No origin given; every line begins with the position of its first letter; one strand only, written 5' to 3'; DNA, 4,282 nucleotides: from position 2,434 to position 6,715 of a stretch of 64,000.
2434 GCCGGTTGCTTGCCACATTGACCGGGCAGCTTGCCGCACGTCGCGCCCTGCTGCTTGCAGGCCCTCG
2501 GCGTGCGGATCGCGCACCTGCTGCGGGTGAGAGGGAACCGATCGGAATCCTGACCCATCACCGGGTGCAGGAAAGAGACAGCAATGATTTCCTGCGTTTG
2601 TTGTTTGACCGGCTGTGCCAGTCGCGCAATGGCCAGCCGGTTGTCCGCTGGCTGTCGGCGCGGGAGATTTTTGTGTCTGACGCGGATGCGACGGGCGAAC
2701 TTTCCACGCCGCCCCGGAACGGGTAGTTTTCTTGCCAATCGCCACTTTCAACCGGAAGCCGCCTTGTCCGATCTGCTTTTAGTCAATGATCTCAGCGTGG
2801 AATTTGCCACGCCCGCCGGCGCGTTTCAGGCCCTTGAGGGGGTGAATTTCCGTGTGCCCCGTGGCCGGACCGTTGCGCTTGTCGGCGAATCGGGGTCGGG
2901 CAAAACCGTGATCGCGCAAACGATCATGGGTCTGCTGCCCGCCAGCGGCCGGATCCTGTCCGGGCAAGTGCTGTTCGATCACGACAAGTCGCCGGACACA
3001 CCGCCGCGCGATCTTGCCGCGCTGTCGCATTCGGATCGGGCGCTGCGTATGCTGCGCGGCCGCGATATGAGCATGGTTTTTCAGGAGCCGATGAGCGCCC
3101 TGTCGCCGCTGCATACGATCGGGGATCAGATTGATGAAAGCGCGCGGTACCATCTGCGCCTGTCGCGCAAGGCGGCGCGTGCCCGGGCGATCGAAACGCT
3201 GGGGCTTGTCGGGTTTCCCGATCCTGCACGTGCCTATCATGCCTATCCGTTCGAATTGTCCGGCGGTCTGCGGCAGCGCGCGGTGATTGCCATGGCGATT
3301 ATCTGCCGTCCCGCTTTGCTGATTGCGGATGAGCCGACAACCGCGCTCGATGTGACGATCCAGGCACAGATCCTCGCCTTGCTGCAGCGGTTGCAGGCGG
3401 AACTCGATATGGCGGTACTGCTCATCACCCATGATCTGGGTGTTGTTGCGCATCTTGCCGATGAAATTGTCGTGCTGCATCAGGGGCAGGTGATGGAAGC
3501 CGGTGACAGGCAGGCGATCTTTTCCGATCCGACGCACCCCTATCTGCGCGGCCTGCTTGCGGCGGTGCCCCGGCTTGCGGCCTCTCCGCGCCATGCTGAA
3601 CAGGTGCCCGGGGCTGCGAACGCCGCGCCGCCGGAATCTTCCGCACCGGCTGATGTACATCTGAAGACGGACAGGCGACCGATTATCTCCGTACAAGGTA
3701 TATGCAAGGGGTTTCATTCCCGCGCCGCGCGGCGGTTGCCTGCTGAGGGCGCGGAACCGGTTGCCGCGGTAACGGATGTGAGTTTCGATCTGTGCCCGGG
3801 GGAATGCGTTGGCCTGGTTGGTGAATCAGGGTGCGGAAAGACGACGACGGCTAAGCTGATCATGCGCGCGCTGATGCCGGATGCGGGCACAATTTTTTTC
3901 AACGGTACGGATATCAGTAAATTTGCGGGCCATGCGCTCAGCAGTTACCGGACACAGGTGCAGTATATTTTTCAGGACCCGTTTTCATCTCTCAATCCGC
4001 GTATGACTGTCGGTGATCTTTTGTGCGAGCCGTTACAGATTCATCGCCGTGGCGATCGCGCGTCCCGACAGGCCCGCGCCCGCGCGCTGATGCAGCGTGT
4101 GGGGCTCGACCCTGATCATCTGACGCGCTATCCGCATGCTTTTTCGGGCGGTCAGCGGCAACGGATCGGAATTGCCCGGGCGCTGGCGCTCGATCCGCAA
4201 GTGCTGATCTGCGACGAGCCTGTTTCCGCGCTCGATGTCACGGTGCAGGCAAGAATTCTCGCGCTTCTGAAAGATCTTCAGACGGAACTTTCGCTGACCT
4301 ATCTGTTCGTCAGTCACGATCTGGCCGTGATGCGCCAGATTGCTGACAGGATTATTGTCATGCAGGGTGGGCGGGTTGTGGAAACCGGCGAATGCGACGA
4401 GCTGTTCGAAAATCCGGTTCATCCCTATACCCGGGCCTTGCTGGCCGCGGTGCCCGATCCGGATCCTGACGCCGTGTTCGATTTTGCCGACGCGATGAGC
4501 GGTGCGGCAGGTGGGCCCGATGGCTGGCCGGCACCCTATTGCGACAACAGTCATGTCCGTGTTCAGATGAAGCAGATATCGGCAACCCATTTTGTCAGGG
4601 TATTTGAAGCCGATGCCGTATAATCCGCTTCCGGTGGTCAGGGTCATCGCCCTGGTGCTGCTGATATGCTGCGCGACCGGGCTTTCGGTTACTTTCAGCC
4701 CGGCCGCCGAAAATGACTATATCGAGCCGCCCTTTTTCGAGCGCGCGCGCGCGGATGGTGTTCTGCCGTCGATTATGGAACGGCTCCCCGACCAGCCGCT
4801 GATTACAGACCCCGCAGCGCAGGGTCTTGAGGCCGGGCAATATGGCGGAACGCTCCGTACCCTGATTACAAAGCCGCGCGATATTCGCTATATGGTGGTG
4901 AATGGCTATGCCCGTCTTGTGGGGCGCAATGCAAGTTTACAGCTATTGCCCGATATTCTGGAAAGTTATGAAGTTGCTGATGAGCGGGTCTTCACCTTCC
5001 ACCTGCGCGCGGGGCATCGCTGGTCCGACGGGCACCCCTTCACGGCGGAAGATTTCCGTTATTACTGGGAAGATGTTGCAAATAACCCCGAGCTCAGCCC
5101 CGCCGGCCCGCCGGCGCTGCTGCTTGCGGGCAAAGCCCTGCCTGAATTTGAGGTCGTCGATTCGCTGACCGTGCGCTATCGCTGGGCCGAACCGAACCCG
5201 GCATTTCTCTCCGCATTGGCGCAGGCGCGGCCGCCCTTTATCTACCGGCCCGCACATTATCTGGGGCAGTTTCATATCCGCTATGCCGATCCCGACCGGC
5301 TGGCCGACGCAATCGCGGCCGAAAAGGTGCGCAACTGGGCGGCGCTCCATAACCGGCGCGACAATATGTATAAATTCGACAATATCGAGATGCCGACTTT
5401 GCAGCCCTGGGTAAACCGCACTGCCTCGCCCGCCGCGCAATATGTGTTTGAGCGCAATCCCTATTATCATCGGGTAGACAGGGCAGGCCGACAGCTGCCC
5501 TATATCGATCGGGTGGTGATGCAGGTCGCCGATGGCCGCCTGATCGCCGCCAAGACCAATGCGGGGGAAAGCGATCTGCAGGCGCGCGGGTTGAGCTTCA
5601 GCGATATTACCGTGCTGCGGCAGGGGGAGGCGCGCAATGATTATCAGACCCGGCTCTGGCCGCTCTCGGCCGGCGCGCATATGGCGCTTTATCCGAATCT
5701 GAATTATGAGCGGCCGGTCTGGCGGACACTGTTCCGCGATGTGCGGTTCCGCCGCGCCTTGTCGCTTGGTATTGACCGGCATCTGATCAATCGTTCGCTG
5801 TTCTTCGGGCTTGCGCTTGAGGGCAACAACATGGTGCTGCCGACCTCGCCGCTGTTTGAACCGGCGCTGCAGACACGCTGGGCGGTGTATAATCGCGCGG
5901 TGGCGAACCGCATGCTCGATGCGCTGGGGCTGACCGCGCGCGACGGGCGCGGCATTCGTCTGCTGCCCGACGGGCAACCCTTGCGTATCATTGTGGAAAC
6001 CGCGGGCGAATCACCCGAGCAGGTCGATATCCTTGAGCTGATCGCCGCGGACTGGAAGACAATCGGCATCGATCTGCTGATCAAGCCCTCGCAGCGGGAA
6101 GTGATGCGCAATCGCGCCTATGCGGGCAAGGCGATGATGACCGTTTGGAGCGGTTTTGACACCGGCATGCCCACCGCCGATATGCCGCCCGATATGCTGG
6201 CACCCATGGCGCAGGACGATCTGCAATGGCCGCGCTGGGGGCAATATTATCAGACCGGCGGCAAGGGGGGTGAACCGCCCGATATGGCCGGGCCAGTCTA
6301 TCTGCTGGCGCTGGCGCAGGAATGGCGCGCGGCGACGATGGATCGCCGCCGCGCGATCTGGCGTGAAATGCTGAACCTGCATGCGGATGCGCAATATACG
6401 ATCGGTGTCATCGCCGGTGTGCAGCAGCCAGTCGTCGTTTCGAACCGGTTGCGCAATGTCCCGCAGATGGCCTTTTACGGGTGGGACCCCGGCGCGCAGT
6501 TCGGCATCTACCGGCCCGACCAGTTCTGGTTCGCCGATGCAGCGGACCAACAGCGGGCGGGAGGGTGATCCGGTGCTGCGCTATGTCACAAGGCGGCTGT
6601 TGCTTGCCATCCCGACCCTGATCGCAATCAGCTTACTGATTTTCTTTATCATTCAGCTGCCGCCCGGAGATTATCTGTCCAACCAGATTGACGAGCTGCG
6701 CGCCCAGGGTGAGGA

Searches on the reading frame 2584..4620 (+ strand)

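Call 64: search_protein_families(library=pfam, proteins=[window:2584-4620:+], max_evalue=0.00001)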
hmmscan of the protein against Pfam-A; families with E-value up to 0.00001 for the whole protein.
window:2584-4620:+ (679 aa): 9 families
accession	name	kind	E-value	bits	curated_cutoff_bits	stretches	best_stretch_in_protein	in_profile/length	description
PF00005.33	ABC_tran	-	4.7e-62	209.1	25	2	397-547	2-136/137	ABC transporter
PF08352.17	oligo_HPY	-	1.7e-18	67.2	27.1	2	599-630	1-32/65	Oligopeptide/dipeptide transporter, C-terminal region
PF13304.12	AAA_21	-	1.9e-09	38.4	27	0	220-288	233-303/304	AAA domain, putative AbiEii toxin, Type IV TA system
PF13191.12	AAA_16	-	5.1e-09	37.3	32.6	0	91-202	19-129/167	AAA ATPase domain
PF13401.12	AAA_22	-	2.1e-07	31.7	27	0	409-439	8-39/130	AAA domain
PF20720.3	nSTAND3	-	4.3e-07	30.2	27.2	0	408-459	19-68/155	Novel STAND NTPase 3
PF05729.18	NACHT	-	7.2e-07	29.6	26.7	0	95-118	1-24/167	NACHT domain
PF00004.35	AAA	-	4e-06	27.7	21.2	0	411-457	3-48/131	ATPase family associated with various cellular activities (AAA)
PF02463.25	SMC_N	-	4.6e-06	26.7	40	0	96-296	26-209/220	RecF/RecN/SMC N terminal domain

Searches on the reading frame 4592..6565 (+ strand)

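Call 64: search_protein_families(library=pfam, proteins=[window:4592-6565:+], max_evalue=0.00001)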
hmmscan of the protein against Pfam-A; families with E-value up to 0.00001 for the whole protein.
window:4592-6565:+ (658 aa): 1 family
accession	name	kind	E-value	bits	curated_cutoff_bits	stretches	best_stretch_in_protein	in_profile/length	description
PF00496.27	SBP_bac_5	-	2e-58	198.7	32.4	1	119-531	3-355/368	Bacterial extracellular solute-binding proteins, family 5 Middle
